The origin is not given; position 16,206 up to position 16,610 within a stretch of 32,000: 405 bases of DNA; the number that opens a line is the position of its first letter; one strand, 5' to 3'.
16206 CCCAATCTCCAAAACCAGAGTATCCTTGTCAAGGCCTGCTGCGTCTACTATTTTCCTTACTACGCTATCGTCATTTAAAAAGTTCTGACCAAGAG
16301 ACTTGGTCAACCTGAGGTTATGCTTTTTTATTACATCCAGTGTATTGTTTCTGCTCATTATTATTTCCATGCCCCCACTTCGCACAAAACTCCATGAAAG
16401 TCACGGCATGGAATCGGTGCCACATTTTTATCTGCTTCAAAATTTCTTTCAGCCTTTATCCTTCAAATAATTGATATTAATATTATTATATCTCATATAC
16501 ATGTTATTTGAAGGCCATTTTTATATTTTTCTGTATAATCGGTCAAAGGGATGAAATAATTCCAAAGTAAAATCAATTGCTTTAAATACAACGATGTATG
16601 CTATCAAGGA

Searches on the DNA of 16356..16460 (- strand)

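Call 31: search_dna_similar(query=window:16356-16460:-, collection=plasmids, mode=distant, max_evalue=0.01)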
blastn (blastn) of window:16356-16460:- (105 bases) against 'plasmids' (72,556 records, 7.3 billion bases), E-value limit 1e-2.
No match.

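Call 32: search_dna_similar(query=window:16356-16460:-, collection=phages, mode=distant, max_evalue=0.01)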
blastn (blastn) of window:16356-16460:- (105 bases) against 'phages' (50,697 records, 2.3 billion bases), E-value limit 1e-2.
No match.

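Call 60: build_rna_model(alignment_id=A3, structure=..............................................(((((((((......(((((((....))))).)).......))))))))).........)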
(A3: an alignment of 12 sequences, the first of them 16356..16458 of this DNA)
Model R1 built from alignment A3 (12 sequences, 105 columns); structure: as given.
model positions 104; base pairs 16; branch points 0; effective number of sequences 1.46; information 0.59 bits per position. Calibrated on 0.2 Mb of random sequence (short: E-values are rough).
structure used (alignment columns):
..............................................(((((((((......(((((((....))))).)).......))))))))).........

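Call 61: search_with_rna_model(model_id=R1, sources=[window, L003, L004, L005, L006, L009, L011, L012, L014, L015, L018, L019, L013, L016, L017], max_evalue=10)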
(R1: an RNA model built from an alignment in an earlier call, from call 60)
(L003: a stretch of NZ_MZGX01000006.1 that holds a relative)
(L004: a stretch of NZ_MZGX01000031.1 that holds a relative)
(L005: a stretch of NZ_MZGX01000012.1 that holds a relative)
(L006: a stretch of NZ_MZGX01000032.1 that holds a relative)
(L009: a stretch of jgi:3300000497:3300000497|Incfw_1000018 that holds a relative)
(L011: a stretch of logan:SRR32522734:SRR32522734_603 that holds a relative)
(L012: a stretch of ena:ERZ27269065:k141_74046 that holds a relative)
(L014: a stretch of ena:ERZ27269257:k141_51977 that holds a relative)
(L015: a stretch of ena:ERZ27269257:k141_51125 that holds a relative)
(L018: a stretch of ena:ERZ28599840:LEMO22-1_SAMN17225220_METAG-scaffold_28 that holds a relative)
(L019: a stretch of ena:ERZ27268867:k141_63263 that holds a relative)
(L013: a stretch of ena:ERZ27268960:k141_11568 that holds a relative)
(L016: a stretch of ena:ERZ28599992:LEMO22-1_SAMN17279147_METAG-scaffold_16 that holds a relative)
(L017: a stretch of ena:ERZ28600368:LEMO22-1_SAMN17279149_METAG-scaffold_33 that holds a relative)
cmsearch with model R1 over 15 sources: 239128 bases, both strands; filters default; matches with E-value up to 10: 23.
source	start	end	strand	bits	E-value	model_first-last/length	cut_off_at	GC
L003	3159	3262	-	126.9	5.2e-24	1-104/104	no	0.38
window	16356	16458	-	126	8.2e-24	1-104/104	no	0.41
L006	5849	5951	+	125.3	1.1e-23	1-104/104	no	0.41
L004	2213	2316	+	125.1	1.2e-23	1-104/104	no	0.4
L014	10046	10149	+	122.9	3.7e-23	1-104/104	no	0.39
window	31742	31844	-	121.8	6.2e-23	1-104/104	no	0.39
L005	334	436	+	121.4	7.5e-23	1-104/104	no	0.41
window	21469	21571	-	120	1.5e-22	1-104/104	no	0.39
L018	10025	10127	+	119.8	1.6e-22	1-104/104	no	0.38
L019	10025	10127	+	119.8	1.6e-22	1-104/104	no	0.38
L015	10131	10232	+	116.1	9.7e-22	1-104/104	no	0.36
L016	10131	10232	+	116.1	9.7e-22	1-104/104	no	0.36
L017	10131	10232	+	116.1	9.7e-22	1-104/104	no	0.36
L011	9952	10054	+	114.2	2.5e-21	1-104/104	no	0.38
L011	15088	15142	+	59.9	7e-10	1-55/104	3'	0.38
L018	7448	7531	+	15.8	1.4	1-104/104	no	0.36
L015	3476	3550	+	14.7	2.4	1-104/104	no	0.29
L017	3476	3550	+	14.7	2.4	1-104/104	no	0.29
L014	12207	12237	+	14.5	2.7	1-104/104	no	0.29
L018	12004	12065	+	13.6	4.2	1-104/104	no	0.39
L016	3472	3546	+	13.4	4.7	1-104/104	no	0.31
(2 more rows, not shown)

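Call 67: search_with_rna_model(model_id=R1, sources=[L024, L025, L022, L023], max_evalue=1)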
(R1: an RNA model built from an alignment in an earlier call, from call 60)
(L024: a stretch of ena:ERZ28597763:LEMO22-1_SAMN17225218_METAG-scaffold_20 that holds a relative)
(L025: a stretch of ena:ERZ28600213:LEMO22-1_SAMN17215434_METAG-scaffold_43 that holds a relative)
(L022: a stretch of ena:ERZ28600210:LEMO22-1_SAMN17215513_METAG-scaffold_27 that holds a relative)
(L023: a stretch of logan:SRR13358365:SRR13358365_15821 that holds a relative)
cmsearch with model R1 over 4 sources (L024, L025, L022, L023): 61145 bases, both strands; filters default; matches with E-value up to 1: 6.
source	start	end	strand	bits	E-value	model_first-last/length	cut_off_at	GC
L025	9901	10003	+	121.8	1.6e-23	1-104/104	no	0.41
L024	9901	10003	+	121.8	1.6e-23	1-104/104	no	0.39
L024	20174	20276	+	120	3.8e-23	1-104/104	no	0.39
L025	20175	20277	+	120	3.8e-23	1-104/104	no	0.39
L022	6025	6127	+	117.9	1e-22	1-104/104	no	0.37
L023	4344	4446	+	117.9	1e-22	1-104/104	no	0.37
